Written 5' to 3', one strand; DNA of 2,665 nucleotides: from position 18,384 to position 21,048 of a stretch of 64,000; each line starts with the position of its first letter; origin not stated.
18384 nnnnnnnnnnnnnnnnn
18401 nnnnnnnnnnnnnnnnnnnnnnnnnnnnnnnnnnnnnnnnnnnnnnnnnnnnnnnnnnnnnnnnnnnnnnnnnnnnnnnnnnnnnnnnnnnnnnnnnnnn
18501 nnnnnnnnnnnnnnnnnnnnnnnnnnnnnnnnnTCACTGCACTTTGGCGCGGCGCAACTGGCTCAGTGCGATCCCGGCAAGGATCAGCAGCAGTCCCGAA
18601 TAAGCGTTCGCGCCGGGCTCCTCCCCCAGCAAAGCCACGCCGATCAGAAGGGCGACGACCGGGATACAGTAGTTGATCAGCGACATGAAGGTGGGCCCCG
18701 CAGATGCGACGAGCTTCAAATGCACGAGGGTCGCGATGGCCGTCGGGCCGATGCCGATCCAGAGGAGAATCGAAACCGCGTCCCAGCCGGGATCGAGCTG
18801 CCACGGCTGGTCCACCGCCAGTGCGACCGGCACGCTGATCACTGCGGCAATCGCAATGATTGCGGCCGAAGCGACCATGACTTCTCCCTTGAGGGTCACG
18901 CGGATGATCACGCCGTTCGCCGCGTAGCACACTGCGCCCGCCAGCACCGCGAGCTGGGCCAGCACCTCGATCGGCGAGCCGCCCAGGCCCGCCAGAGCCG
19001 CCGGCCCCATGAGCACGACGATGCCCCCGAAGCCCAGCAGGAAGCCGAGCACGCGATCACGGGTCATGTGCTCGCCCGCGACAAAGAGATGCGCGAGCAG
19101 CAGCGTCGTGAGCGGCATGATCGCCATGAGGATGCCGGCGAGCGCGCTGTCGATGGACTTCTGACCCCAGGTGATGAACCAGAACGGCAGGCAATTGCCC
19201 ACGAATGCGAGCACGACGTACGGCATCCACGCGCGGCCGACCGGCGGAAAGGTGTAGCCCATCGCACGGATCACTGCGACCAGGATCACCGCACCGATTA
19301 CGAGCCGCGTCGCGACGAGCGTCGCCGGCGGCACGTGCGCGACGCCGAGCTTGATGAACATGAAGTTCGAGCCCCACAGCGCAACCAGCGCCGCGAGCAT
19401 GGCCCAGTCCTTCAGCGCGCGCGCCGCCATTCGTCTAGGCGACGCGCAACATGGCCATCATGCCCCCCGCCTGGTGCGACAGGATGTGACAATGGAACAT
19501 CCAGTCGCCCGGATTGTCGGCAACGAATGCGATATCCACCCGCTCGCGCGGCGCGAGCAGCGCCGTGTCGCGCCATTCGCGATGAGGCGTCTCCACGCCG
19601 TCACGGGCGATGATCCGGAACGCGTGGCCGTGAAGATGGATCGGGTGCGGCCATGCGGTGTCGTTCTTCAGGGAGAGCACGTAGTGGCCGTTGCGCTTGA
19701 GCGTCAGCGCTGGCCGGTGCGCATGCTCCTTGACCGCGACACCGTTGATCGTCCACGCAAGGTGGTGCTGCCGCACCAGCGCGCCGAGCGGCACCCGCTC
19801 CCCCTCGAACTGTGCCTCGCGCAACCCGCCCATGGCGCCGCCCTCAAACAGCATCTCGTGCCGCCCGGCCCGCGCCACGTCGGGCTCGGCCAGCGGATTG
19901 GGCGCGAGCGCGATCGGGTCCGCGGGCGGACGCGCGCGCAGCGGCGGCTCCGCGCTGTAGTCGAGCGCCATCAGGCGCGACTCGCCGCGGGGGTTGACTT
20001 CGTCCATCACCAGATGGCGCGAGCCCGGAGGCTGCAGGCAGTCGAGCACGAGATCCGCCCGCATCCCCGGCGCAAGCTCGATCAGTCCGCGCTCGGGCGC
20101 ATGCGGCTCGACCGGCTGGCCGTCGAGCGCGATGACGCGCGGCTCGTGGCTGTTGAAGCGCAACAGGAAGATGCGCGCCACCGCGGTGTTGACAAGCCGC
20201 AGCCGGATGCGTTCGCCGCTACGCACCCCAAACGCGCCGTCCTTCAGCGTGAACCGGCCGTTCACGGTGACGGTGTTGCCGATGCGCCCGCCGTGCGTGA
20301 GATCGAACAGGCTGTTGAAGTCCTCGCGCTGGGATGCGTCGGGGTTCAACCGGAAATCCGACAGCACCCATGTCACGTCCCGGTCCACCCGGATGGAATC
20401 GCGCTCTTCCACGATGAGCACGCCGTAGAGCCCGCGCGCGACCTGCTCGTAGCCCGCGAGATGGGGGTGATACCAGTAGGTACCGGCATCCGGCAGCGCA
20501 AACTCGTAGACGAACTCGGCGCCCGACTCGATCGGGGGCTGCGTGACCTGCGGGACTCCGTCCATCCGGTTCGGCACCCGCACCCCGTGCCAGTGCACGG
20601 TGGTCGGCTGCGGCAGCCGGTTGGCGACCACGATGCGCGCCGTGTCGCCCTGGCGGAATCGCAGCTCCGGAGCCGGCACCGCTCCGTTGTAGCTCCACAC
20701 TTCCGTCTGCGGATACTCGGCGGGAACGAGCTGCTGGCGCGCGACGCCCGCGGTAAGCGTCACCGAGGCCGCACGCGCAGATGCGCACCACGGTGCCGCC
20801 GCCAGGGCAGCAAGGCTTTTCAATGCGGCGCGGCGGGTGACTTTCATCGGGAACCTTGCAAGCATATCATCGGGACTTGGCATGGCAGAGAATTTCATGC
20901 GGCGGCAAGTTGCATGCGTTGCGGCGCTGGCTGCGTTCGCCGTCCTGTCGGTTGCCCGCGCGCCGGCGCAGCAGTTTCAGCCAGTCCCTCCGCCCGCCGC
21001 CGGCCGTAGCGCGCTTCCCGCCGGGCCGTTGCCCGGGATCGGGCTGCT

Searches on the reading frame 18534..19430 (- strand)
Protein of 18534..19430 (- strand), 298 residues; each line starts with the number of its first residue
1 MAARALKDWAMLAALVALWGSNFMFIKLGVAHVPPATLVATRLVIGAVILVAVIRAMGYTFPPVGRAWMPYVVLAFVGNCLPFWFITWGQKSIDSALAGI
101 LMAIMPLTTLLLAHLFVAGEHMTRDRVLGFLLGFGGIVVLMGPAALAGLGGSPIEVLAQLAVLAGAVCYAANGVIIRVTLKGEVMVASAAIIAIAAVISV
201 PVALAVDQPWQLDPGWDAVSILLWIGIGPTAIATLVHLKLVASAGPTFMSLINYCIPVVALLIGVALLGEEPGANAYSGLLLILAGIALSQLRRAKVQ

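Call 46: search_protein_families(library=pfam, proteins=[window:18534-19430:-], max_evalue=0.00001)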
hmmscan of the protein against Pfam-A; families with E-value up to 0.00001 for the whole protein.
window:18534-19430:- (298 aa): 1 family
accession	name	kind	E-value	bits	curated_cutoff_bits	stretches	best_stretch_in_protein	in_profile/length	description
PF00892.27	EamA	-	2.1e-35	122.4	28.2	2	10-141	4-134/135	EamA-like transporter family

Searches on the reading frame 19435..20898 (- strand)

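Call 46: search_protein_families(library=pfam, proteins=[window:19435-20898:-], max_evalue=0.00001)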
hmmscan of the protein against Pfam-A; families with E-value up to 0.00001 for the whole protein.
window:19435-20898:- (487 aa): 3 families
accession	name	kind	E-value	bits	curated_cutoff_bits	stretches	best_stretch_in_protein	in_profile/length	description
PF07732.21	Cu-oxidase_3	-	3.2e-44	150.2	21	1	53-167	3-118/119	Multicopper oxidase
PF07731.20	Cu-oxidase_2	-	8.5e-35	119.9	20.4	1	392-486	29-133/137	Multicopper oxidase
PF00394.28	Cu-oxidase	-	3.9e-15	56.7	21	1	174-292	2-127/157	Multicopper oxidase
